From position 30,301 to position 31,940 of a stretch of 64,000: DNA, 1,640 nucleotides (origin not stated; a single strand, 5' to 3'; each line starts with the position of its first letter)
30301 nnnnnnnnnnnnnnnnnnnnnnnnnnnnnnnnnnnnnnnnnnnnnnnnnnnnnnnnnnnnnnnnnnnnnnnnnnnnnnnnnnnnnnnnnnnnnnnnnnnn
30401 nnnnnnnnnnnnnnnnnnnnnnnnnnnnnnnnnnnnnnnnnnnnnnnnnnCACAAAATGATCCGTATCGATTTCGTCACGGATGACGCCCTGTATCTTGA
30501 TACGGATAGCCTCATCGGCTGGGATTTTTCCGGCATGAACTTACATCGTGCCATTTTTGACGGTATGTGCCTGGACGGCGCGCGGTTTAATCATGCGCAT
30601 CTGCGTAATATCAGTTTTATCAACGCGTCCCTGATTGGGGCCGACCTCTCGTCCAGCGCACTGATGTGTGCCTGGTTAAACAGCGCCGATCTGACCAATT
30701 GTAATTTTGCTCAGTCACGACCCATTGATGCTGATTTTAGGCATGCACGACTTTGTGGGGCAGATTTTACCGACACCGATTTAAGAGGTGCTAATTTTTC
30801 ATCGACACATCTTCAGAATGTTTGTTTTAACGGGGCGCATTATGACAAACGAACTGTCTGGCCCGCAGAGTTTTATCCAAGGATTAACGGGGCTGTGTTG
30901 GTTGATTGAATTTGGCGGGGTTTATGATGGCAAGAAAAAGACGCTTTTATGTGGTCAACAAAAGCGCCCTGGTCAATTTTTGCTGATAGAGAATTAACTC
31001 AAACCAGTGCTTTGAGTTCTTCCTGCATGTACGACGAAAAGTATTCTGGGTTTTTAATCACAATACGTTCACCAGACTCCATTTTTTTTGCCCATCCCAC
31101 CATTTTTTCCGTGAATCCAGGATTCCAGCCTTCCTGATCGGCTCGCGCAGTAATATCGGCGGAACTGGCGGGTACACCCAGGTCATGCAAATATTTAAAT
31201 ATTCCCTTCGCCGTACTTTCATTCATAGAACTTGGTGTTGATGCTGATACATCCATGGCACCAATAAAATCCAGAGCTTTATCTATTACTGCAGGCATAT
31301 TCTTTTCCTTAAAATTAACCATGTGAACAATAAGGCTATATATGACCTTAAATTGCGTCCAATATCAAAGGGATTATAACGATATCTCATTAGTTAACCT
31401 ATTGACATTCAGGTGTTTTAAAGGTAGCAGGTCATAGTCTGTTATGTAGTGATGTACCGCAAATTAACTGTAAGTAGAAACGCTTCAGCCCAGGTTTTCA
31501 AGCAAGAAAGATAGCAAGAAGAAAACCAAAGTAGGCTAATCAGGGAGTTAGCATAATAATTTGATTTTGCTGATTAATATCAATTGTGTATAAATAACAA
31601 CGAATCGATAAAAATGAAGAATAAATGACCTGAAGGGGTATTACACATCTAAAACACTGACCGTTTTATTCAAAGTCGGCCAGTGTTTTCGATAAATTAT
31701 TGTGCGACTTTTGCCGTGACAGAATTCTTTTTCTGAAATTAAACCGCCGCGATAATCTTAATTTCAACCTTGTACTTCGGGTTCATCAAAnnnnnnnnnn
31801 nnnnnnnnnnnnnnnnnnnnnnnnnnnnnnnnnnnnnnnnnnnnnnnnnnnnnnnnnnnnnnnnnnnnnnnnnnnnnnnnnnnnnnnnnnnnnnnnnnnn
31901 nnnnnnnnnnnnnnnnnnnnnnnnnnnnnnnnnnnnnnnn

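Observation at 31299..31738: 440-bp AT-rich spacer with no assignable gene between yoaC and yoaB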

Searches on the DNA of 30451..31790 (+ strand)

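Call 4: search_dna_similar(query=window:31250-31790:+, collection=ecoli_genomes, mode=near, max_rows=30, rows=spread)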
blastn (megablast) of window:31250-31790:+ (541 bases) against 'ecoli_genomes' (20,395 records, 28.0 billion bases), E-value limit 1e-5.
Records with a match: 4648; places in all: 4648; records where one place covers at least 80% of the query: 3.
Genomes with a match: 4648 of 5426; with a place that covers at least 80% of the query: 3. Places per genome that has any: lowest 1, median 1, highest 1. On chromosomes: 4647 places; on plasmids: 1.
Best place of each record, by identity: >=99% 3; 90-95% 4364; 80-90% 281.
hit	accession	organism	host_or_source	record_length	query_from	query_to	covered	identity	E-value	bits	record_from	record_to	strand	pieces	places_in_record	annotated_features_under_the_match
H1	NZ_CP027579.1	Escherichia coli strain 2013C-4282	Homo sapiens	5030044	1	541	100%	100.0%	0e+0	1000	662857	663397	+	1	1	yoaB: RidA family protein | yoaC: DUF1889 family protein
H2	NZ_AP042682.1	Escherichia coli strain OkiPb01713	bovine feces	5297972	1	262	48%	85.0%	8e-67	263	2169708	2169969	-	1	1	yoaC: DUF1889 family protein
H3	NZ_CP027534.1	Escherichia coli strain AR_0081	missing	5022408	1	196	36%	90.8%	8e-67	263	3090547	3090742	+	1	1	yoaC: DUF1889 family protein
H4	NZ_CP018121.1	Escherichia coli strain MRSN346355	Homo sapiens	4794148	1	196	36%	90.8%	8e-67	263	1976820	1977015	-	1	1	yoaC: DUF1889 family protein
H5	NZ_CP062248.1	Escherichia coli strain AML002_ev02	not applicable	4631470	1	196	36%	90.8%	8e-67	263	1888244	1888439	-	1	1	yoaC: DUF1889 family protein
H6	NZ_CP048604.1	Escherichia coli strain PapRG-06-3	Papio papio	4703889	1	196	36%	90.8%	8e-67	263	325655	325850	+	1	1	yoaC: DUF1889 family protein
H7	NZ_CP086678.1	Escherichia coli strain EFF60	anaerobic effluent of swine manure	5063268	1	196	36%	90.8%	8e-67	263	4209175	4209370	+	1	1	yoaC: DUF1889 family protein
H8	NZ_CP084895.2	Escherichia coli strain g74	laboratory experiment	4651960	1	196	36%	90.8%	8e-67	263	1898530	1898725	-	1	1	yoaC: DUF1889 family protein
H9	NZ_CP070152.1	Escherichia coli strain FDAARGOS_1285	Homo sapiens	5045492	1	196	36%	90.8%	8e-67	263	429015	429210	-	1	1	yoaC: DUF1889 family protein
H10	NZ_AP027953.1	Escherichia coli strain VE-F5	-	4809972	1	196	36%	90.8%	8e-67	263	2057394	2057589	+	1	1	yoaC: DUF1889 family protein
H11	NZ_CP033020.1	Escherichia coli ATCC 8739 strain ATCC 8739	not collected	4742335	1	196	36%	90.8%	8e-67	263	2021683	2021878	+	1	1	yoaC: DUF1889 family protein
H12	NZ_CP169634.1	Escherichia coli str. K-12 substr. MG1655 strain K-12 ...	-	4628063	1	196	36%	90.8%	8e-67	263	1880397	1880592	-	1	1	yoaC: DUF1889 family protein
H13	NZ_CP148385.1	Escherichia coli strain Z1323HEC0011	Homo sapiens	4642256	1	196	36%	90.8%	8e-67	263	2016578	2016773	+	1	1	yoaC: DUF1889 family protein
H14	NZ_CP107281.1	Escherichia coli strain JCL301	Laboratory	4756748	1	196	36%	90.8%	8e-67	263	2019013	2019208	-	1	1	yoaC: DUF1889 family protein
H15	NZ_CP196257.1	Escherichia coli strain AH19E045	Homo sapiens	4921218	1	196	36%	90.8%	8e-67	263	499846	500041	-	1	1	yoaC: DUF1889 family protein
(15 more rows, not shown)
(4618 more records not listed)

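Call 8: get_annotated_region(hit=H1, flank=4000)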
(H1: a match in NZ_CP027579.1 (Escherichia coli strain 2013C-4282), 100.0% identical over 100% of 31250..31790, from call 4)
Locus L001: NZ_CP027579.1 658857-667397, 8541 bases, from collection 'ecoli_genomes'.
description: Escherichia coli strain 2013C-4282 chromosome, complete genome
organism: Escherichia coli strain 2013C-4282 (NCBI taxid 562)
replicon: chromosome; assembly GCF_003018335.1
host: Homo sapiens; source: stool; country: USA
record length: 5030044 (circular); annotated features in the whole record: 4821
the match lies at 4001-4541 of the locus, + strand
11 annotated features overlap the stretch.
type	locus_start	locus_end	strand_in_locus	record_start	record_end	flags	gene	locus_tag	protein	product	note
CDS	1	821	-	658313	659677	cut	sdaA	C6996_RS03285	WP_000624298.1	L-serine ammonia-lyase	-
CDS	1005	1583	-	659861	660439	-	nudL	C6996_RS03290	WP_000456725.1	CoA pyrophosphatase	-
CDS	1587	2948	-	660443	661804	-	pabB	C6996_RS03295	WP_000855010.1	aminodeoxychorismate synthase component 1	-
CDS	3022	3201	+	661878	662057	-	yoaH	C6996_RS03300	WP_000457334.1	YoaH family protein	-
CDS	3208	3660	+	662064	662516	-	-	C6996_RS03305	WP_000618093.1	pentapeptide repeat-containing protein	-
CDS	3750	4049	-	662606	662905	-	yoaC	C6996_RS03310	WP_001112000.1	DUF1889 family protein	-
CDS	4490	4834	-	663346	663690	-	yoaB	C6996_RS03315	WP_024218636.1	RidA family protein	-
CDS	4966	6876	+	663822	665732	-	yoaA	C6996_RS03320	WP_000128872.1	ATP-dependent DNA helicase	-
CDS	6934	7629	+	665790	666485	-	tsaB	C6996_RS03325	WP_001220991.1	tRNA (adenosine(37)-N6)-threonylcarbamoyltransferase complex dimerization subunit type 1 TsaB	-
CDS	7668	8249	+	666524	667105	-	yeaY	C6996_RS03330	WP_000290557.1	Slp family lipoprotein YeaY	-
CDS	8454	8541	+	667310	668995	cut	fadD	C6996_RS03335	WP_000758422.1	long-chain-fatty-acid--CoA ligase FadD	-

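Call 9: get_annotated_region(hit=H12, flank=4000)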
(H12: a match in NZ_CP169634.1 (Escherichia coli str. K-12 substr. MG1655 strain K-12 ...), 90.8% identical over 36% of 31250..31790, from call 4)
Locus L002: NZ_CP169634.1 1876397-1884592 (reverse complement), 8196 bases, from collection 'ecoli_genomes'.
description: Escherichia coli str. K-12 substr. MG1655 strain K-12 chromosome, complete genome
organism: Escherichia coli str. K-12 substr. MG1655 strain K-12 substr. MG1655 (NCBI taxid 511145)
replicon: chromosome; assembly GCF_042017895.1
host: -; source: -; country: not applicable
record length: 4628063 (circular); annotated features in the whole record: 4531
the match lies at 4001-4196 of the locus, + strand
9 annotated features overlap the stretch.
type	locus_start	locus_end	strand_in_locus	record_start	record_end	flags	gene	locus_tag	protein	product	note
CDS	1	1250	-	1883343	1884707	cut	sdaA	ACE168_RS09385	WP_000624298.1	L-serine ammonia-lyase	-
CDS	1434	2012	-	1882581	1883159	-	nudL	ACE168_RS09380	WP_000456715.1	CoA pyrophosphatase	-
CDS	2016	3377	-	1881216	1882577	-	pabB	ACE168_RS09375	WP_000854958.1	aminodeoxychorismate synthase component 1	-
CDS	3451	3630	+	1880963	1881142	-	yoaH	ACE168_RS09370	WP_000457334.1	YoaH family protein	-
CDS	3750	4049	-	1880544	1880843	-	yoaC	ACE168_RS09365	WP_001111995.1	DUF1889 family protein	-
CDS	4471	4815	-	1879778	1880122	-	yoaB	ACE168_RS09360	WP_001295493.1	RidA family protein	-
CDS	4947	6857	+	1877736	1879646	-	yoaA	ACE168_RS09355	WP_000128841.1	ATP-dependent DNA helicase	-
CDS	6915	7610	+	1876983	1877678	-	tsaB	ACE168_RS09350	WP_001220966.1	tRNA (adenosine(37)-N6)-threonylcarbamoyltransferase complex dimerization subunit type 1 TsaB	-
CDS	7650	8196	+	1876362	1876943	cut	yeaY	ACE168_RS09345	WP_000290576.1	Slp family lipoprotein YeaY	-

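Call 10: get_annotated_region(hit=H2, flank=4000)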
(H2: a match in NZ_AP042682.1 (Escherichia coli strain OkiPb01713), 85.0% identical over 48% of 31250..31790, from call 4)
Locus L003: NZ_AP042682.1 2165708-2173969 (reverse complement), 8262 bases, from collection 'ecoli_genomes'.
description: Escherichia coli strain OkiPb01713 chromosome, complete genome
organism: Escherichia coli strain OkiPb01713 (NCBI taxid 562)
replicon: chromosome; assembly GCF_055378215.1
host: -; source: bovine feces; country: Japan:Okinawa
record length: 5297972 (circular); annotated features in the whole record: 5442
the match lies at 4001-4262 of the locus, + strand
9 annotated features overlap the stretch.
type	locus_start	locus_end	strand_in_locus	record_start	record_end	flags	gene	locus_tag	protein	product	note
CDS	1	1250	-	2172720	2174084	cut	sdaA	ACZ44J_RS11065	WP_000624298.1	L-serine ammonia-lyase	-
CDS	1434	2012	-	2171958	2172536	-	nudL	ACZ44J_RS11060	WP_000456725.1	CoA pyrophosphatase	-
CDS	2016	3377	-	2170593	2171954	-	pabB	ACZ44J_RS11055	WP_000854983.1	aminodeoxychorismate synthase component 1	-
CDS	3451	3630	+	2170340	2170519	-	yoaH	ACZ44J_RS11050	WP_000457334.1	YoaH family protein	-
CDS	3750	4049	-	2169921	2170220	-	yoaC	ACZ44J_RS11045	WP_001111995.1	DUF1889 family protein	-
CDS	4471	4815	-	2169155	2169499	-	yoaB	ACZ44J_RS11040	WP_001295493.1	RidA family protein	-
CDS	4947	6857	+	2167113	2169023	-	yoaA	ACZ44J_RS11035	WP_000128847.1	ATP-dependent DNA helicase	-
CDS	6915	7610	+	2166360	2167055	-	tsaB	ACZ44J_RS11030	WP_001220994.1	tRNA (adenosine(37)-N6)-threonylcarbamoyltransferase complex dimerization subunit type 1 TsaB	-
CDS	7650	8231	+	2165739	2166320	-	yeaY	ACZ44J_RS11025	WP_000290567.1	Slp family lipoprotein YeaY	-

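Call 45: search_dna_similar(query=window:31446-31738:+, collection=ecoli_genomes, mode=distant, max_rows=30, rows=spread)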
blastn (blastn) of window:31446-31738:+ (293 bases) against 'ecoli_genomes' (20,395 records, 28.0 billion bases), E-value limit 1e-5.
Records with a match: 5; places in all: 5; records where one place covers at least 80% of the query: 3.
Genomes with a match: 5 of 5426; with a place that covers at least 80% of the query: 3. Places per genome that has any: lowest 1, median 1, highest 1. On chromosomes: 5 places; on plasmids: 0.
Best place of each record, by identity: >=99% 3; 60-80% 2.
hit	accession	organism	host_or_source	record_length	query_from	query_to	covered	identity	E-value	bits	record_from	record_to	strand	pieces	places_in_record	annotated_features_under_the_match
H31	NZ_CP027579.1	Escherichia coli strain 2013C-4282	Homo sapiens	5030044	1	293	100%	100.0%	3e-147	529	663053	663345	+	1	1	none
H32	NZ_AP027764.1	Escherichia coli strain 2017-02-2CC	Homo sapiens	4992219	1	293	100%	100.0%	3e-147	529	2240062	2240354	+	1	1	none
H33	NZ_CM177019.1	Escherichia coli strain RMDEC465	Homo sapiens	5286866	1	293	100%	99.3%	1e-144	520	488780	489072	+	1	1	none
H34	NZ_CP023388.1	Escherichia coli strain 1105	canine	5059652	74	265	66%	68.7%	1e-6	63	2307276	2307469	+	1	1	none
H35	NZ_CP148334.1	Escherichia coli strain Z1323HEC0423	Homo sapiens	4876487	74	265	66%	68.5%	1e-6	64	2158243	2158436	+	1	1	none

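Call 46: search_dna_similar(query=L002:4050-4470:+, collection=ecoli_genomes, mode=near, max_rows=25, rows=spread)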
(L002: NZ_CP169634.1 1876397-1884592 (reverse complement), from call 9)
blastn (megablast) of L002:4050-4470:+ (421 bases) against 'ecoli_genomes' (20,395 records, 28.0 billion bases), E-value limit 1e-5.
Records with a match: 5411; places in all: 5489; records where one place covers at least 80% of the query: 5357.
Genomes with a match: 5411 of 5426; with a place that covers at least 80% of the query: 5357. Places per genome that has any: lowest 1, median 1, highest 2. On chromosomes: 5488 places; on plasmids: 1.
Best place of each record, by identity: >=99% 1530; 95-99% 3876; 90-95% 2; 80-90% 3.
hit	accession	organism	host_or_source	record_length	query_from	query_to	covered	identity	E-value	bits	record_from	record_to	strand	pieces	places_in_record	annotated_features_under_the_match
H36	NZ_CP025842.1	Escherichia coli strain 720632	Homo sapiens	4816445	1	421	100%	100.0%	0e+0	778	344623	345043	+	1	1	none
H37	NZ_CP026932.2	Escherichia coli strain CFS3273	Bos taurus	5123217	1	421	100%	100.0%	0e+0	778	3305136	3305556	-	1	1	none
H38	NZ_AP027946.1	Escherichia coli strain VE-F10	-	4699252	1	421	100%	100.0%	0e+0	778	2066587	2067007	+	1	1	none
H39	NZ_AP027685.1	Escherichia coli strain PSS-10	Homo sapiens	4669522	1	421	100%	100.0%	0e+0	778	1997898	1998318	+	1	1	none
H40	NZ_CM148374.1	Escherichia coli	Canis lupus familiaris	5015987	1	421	100%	100.0%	0e+0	778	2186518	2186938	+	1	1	none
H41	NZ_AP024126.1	Escherichia coli strain NS-NP030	Bos taurus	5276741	1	421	100%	99.8%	0e+0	773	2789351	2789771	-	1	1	none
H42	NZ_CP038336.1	Escherichia coli O157:H7 strain LSU61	Deer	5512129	1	421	100%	99.0%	0e+0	756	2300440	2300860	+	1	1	none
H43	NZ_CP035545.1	Escherichia coli strain FSIS11705876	comminuted beef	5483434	1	421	100%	98.8%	0e+0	750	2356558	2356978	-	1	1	none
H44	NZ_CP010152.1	Escherichia coli strain D9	dog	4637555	1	421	100%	98.6%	0e+0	739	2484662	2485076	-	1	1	none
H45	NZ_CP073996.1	Escherichia coli strain PM7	Pig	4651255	1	421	100%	97.9%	0e+0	728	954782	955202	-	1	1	none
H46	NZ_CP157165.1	Escherichia coli strain UTAK-1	Bos taurus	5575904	1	421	100%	97.6%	0e+0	723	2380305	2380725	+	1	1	none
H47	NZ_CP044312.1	Escherichia coli strain RM13745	missing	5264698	1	421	100%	97.4%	0e+0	717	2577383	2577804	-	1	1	none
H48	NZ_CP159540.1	Escherichia coli strain PEC1011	Wild bird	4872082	1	421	100%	97.4%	0e+0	717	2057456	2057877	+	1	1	none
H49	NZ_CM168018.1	Escherichia coli strain PEC165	Sus scrofa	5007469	1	421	100%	97.4%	0e+0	717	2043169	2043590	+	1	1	none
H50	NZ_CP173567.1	Escherichia coli strain 98200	Homo sapiens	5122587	1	421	100%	97.4%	0e+0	717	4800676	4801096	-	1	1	none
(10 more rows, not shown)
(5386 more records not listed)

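Call 47: get_annotated_region(hit=H34, flank=2500)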
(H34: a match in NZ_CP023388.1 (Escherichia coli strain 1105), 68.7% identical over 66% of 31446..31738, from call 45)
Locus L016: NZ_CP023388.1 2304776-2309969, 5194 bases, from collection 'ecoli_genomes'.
description: Escherichia coli strain 1105 chromosome, complete genome
organism: Escherichia coli strain 1105 (NCBI taxid 562)
replicon: chromosome; assembly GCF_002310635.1
host: canine; source: missing; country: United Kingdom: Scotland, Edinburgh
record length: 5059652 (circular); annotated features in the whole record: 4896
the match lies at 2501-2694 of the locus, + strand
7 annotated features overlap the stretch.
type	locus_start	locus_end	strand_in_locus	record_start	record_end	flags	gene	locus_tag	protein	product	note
CDS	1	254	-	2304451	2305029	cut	nudL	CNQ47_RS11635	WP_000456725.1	CoA pyrophosphatase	-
CDS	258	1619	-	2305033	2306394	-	pabB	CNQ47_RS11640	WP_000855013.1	aminodeoxychorismate synthase component 1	-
CDS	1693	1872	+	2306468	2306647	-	yoaH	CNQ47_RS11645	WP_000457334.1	YoaH family protein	-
CDS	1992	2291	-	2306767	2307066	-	yoaC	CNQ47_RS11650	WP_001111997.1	DUF1889 family protein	-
CDS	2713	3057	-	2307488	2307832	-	yoaB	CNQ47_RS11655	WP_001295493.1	RidA family protein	-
CDS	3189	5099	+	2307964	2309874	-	yoaA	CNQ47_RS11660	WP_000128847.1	ATP-dependent DNA helicase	-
CDS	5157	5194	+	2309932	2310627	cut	tsaB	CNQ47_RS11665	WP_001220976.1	tRNA (adenosine(37)-N6)-threonylcarbamoyltransferase complex dimerization subunit type 1 TsaB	-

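Call 77: search_dna_similar(query=window:30451-31738:+, collection=plasmids, mode=distant, max_rows=10)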
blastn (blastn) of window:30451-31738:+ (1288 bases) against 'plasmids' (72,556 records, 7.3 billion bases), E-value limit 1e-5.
Records with a match: 7; places in all: 7; records where one place covers at least 80% of the query: 0.
Best place of each record, by identity: 60-80% 7.
By first word of the organism name: Escherichia 4; Klebsiella 3.
By predicted mobility (MOB-suite, as given by PLSDB): non-mobilizable 7.
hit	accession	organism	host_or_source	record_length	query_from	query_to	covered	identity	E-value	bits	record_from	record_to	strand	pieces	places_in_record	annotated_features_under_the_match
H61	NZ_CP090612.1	Escherichia coli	pig,lung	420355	475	1260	61%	78.8%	0e+0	645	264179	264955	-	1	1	none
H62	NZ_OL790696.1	Escherichia coli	-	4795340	475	1260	61%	78.7%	9e-180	638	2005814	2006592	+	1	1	none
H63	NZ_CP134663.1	Escherichia coli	Larus michahellis,bacteria,cloaca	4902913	483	1260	60%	78.7%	0e+0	643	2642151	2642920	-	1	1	none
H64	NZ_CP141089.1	Escherichia coli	Homo sapiens,Infected Human Urine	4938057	483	1260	60%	78.5%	0e+0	643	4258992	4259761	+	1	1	none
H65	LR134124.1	Klebsiella aerogenes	not available: to be reported later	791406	575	927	27%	71.5%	3e-39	171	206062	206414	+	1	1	Domain of uncharacterised function (DUF1889)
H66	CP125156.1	Klebsiella pneumoniae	-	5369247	565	871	24%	71.2%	4e-32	148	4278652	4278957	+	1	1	DUF1889 family protein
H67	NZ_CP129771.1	Klebsiella pneumoniae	Homo sapiens,whole organism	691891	565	871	24%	71.2%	4e-32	148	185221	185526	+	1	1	DUF1889 family protein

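Call 78: search_dna_similar(query=window:30451-31738:+, collection=phages, mode=distant, max_rows=10)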
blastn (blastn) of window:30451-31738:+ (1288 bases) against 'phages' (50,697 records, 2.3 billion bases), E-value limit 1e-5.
No match.

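Call 85: get_annotated_region(hit=H32, flank=6000)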
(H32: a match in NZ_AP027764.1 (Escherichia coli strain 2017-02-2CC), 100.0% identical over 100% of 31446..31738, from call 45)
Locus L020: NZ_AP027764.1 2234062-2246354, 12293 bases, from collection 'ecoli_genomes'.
description: Escherichia coli strain 2017-02-2CC chromosome, complete genome
organism: Escherichia coli strain 2017-02-2CC (NCBI taxid 562)
replicon: chromosome; assembly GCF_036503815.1
host: Homo sapiens; source: feces; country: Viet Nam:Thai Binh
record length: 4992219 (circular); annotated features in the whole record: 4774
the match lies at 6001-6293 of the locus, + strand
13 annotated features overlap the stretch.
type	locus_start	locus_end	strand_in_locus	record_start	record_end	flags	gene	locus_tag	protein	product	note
CDS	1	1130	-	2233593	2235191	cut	pdeD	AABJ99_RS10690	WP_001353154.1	EAL domain-containing protein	-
CDS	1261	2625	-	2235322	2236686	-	sdaA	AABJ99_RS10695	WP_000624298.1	L-serine ammonia-lyase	-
CDS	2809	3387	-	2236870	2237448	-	nudL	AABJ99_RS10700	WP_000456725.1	CoA pyrophosphatase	-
CDS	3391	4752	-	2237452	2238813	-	pabB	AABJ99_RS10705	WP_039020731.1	aminodeoxychorismate synthase component 1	-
CDS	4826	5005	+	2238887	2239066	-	yoaH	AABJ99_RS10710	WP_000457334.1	YoaH family protein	-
CDS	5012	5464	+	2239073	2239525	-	-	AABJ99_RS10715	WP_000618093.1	pentapeptide repeat-containing protein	-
CDS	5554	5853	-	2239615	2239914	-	yoaC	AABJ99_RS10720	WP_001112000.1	DUF1889 family protein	-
CDS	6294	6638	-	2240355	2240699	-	yoaB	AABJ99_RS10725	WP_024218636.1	RidA family protein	-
CDS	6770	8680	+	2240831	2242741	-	yoaA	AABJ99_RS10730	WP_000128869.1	ATP-dependent DNA helicase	-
CDS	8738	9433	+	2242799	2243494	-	tsaB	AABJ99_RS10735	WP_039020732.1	tRNA (adenosine(37)-N6)-threonylcarbamoyltransferase complex dimerization subunit type 1 TsaB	-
CDS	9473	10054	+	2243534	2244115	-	yeaY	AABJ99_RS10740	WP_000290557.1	Slp family lipoprotein YeaY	-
CDS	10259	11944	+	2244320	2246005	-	fadD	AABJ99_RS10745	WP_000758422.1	long-chain-fatty-acid--CoA ligase FadD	-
CDS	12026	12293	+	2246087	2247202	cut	rnd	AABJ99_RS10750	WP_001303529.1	ribonuclease D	-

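Call 86: get_annotated_region(hit=H33, flank=6000)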
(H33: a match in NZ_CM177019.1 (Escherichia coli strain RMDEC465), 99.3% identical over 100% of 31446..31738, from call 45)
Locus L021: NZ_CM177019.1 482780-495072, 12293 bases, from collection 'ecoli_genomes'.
description: Escherichia coli strain RMDEC465 chromosome, whole genome shotgun sequence
organism: Escherichia coli strain RMDEC465 (NCBI taxid 562)
replicon: chromosome; assembly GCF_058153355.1
host: Homo sapiens; source: stool; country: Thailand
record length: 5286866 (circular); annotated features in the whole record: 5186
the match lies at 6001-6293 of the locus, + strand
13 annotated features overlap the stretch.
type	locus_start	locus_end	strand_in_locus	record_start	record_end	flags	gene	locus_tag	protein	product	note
CDS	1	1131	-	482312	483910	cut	pdeD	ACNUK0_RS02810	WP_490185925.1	EAL domain-containing protein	-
CDS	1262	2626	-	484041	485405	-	sdaA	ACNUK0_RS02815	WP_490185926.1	L-serine ammonia-lyase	-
CDS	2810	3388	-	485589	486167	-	nudL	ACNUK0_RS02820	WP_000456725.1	CoA pyrophosphatase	-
CDS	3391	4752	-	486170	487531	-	pabB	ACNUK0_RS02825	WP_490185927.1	aminodeoxychorismate synthase component 1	-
CDS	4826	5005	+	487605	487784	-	yoaH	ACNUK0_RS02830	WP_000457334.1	YoaH family protein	-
CDS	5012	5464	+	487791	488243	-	-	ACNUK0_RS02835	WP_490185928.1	pentapeptide repeat-containing protein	-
CDS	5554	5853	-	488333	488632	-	yoaC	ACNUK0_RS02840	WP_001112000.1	DUF1889 family protein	-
CDS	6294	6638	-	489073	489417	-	yoaB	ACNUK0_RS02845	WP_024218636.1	RidA family protein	-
CDS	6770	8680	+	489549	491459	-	yoaA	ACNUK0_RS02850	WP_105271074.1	DNA repair helicase YoaA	-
CDS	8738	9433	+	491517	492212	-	tsaB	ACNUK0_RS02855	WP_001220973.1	tRNA (adenosine(37)-N6)-threonylcarbamoyltransferase complex dimerization subunit type 1 TsaB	-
CDS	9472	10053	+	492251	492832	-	yeaY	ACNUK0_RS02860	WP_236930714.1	Slp family lipoprotein YeaY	-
CDS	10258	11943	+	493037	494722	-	fadD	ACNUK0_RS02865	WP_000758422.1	long-chain-fatty-acid--CoA ligase FadD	-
CDS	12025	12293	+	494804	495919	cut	rnd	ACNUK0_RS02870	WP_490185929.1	ribonuclease D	-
